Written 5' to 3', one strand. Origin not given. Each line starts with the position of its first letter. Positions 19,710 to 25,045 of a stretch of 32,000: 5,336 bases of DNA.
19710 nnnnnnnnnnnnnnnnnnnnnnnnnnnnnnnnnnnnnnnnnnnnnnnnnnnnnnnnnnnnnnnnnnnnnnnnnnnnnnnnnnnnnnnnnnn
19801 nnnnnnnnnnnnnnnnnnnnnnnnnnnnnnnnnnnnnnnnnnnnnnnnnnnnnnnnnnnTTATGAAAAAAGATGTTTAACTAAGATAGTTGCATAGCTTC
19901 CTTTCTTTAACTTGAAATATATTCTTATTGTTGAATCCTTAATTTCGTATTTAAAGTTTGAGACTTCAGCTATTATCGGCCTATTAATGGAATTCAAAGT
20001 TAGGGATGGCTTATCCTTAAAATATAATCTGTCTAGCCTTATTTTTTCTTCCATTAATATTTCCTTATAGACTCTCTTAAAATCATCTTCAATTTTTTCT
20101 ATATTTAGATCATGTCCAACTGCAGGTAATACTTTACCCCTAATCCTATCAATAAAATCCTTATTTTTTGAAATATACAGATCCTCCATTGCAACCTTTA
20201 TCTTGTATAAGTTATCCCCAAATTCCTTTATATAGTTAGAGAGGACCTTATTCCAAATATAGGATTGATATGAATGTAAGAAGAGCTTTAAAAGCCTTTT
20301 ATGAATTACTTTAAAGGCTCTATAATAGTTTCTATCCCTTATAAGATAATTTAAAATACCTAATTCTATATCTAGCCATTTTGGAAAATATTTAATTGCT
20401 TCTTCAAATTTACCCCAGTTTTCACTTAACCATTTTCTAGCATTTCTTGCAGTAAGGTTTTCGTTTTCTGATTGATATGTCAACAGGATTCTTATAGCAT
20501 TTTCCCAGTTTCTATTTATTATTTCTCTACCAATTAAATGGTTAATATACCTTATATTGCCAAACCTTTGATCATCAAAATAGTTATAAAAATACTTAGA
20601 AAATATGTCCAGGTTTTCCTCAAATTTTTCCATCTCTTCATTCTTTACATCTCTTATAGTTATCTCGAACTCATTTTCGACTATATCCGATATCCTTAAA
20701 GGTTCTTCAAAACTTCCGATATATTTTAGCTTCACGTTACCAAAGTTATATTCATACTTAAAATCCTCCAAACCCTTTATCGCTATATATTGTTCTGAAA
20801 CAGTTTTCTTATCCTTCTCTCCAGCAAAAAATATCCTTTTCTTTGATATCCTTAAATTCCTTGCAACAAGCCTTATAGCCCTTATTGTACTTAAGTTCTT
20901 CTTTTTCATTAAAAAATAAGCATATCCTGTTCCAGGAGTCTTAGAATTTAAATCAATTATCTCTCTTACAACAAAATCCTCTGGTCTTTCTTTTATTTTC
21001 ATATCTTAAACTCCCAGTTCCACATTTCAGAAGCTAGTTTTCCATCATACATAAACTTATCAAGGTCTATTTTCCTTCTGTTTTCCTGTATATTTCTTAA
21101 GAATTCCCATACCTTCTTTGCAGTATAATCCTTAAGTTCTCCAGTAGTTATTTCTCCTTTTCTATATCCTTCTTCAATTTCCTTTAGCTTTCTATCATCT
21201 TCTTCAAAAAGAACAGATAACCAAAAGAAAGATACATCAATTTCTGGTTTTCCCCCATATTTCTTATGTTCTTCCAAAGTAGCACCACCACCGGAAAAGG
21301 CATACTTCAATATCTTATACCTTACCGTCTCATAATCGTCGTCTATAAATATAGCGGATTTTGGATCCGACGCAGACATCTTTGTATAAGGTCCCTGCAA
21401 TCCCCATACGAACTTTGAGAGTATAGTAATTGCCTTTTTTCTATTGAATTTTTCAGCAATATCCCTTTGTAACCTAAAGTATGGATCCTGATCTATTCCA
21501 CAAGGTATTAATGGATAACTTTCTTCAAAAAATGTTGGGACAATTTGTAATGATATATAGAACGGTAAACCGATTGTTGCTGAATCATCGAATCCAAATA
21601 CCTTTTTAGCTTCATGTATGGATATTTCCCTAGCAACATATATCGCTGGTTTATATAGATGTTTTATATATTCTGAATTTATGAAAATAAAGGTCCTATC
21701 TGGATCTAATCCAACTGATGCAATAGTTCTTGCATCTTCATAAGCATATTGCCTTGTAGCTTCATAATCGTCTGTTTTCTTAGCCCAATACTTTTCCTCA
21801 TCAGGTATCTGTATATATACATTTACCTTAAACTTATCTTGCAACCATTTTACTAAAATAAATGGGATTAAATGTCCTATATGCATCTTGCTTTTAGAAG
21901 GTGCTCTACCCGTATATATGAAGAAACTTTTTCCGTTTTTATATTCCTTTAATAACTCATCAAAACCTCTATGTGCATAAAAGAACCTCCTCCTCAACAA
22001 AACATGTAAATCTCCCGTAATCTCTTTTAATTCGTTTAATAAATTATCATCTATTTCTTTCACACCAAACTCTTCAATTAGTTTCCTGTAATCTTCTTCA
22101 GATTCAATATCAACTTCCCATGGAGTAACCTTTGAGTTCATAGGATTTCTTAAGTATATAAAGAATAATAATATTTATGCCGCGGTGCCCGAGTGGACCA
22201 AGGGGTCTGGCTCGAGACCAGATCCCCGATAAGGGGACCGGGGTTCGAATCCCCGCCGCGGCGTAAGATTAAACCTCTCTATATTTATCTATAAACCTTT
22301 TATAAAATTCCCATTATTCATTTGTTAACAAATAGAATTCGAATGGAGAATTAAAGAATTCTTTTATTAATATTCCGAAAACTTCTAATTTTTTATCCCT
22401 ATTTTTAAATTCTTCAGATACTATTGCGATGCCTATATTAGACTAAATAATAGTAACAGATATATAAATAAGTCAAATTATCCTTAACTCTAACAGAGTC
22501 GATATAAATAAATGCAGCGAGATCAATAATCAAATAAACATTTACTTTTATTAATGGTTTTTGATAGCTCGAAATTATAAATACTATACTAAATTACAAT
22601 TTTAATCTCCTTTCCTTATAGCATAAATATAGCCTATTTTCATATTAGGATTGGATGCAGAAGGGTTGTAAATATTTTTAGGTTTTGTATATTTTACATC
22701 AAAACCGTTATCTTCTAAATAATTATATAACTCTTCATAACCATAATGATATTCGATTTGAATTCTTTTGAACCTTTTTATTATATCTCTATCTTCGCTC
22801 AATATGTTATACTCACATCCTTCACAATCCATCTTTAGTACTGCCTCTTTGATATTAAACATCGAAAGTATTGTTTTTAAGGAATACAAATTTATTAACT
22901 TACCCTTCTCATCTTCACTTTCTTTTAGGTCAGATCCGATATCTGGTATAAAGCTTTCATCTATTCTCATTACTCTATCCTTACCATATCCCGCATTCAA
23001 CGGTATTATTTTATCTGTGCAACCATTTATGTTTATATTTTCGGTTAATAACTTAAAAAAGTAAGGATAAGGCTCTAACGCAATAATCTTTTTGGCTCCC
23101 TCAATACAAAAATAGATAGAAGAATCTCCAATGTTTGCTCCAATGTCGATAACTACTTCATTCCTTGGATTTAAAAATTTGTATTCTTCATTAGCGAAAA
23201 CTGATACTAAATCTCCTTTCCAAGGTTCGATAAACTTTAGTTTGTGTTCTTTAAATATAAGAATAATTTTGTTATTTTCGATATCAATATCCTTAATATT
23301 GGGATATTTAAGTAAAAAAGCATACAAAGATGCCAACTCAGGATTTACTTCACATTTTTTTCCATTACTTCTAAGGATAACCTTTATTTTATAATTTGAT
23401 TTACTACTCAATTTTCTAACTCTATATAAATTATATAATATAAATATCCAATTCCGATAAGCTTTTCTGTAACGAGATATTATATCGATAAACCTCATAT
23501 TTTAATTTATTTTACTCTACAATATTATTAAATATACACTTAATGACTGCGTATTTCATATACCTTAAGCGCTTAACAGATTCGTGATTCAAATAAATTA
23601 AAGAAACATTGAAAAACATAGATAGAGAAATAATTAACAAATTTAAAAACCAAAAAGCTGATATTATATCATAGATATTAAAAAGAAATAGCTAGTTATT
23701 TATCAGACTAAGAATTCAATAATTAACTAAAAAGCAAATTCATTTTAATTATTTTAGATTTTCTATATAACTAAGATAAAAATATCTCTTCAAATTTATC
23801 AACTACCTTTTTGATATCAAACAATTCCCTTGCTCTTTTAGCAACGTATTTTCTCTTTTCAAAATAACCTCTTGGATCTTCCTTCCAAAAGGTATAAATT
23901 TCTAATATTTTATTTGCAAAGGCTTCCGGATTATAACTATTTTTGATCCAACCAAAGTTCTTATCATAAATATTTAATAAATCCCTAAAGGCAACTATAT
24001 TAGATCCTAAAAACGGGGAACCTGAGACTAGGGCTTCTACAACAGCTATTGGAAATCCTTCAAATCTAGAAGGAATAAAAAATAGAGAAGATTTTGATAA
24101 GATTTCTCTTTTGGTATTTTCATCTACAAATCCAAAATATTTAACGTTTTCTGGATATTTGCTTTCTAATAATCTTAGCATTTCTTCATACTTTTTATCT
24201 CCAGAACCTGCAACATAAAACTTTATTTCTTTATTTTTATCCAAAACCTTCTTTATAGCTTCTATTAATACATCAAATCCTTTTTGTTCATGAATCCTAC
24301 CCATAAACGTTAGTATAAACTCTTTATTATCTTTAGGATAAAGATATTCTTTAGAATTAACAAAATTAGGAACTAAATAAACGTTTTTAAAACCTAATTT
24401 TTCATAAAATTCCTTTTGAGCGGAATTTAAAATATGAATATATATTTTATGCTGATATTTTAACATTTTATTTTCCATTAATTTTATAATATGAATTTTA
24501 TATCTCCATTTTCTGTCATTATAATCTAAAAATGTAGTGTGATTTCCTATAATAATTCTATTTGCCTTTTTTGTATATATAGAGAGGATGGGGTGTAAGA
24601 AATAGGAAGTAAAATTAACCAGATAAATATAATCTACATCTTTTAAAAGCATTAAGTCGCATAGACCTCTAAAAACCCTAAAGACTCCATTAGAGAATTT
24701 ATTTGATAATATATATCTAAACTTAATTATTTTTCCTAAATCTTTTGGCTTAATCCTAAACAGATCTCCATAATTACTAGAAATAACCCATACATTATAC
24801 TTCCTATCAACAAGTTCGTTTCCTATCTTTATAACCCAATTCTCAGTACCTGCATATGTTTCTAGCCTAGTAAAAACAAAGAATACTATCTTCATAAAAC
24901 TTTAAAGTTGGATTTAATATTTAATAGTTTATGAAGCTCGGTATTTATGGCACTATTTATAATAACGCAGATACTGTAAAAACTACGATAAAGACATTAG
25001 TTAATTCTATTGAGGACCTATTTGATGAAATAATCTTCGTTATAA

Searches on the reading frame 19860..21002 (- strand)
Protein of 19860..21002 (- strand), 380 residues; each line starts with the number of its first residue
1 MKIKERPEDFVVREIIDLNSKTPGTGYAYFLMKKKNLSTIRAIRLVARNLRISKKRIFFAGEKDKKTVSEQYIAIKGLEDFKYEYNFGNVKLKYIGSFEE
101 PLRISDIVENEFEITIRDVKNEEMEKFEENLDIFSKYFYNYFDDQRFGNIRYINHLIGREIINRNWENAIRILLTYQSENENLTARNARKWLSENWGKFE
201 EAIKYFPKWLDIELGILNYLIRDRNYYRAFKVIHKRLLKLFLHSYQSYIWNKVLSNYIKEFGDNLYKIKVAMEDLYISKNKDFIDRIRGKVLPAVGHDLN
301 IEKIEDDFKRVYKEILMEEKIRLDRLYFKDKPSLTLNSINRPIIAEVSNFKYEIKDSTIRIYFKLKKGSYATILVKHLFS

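Call 89: search_protein_families(library=pfam, proteins=[window:19860-21002:-], max_evalue=0.001)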
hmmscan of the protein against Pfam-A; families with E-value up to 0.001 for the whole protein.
window:19860-21002:- (380 aa): 1 family
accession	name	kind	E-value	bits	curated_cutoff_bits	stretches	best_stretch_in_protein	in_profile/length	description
PF01142.23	TruD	-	1.7e-81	274.6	27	1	2-376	17-410/412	tRNA pseudouridine synthase D (TruD)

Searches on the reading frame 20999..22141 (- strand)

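Call 103: search_protein_families(library=pfam, proteins=[window:20999-22141:-], max_evalue=0.001)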
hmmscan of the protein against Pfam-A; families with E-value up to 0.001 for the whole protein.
window:20999-22141:- (380 aa): 1 family
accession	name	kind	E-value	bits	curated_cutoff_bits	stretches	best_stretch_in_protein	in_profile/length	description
PF00579.31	tRNA-synt_1b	-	1.7e-31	110.1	21.1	1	69-348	2-291/292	tRNA synthetases class I (W and Y)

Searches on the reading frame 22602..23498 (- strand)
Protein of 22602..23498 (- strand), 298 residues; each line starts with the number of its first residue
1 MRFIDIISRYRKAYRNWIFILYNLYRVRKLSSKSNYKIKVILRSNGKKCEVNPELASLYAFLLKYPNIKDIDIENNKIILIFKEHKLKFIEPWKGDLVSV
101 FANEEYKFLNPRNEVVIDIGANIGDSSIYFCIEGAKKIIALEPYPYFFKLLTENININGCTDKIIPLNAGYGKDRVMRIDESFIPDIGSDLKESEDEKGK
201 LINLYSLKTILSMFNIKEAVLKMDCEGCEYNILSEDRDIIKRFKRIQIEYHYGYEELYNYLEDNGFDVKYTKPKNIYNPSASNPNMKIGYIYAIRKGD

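Call 89: search_protein_families(library=pfam, proteins=[window:22602-23498:-], max_evalue=0.001)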
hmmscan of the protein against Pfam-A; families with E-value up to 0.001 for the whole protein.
window:22602-23498:- (298 aa): 2 families
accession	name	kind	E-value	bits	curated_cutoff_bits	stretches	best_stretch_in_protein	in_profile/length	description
PF05050.19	Methyltransf_21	-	4.8e-14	53.3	22.7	1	118-267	1-172/173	Methyltransferase FkbM domain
PF02475.24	TRM5-TYW2_MTfase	-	4.9e-07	30.3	28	1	111-169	35-94/164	TRM5/TYW2 methyltransferase domain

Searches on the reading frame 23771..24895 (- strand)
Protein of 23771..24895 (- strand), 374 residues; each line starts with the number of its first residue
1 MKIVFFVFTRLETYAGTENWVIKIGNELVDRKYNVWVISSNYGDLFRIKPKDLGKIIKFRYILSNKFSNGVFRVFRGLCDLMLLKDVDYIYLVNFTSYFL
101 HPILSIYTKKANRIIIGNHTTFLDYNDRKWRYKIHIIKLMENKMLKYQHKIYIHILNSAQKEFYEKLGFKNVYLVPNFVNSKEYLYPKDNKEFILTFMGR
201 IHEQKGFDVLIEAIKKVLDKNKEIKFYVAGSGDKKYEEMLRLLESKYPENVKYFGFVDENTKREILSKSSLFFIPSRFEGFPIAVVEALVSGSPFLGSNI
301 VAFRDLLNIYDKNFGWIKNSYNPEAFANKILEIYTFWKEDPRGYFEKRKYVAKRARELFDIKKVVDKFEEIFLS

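Call 89: search_protein_families(library=pfam, proteins=[window:23771-24895:-], max_evalue=0.001)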
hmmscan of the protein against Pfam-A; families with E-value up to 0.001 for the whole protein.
window:23771-24895:- (374 aa): 4 families
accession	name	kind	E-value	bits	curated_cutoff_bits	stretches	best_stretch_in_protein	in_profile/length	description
PF00534.26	Glycos_transf_1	-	2.4e-30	105.8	26.4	1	187-356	10-170/172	Glycosyl transferases group 1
PF13692.12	Glyco_trans_1_4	-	5e-27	95.3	27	1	193-334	2-140/142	Glycosyl transferases group 1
PF20706.3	GT4-conflict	-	2.7e-11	43.5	26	1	159-298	161-311/385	Family 4 Glycosyltransferase in conflict systems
PF13439.12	Glyco_transf_4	-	1.8e-07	31.7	28.5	1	16-181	3-168/170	Glycosyltransferase Family 4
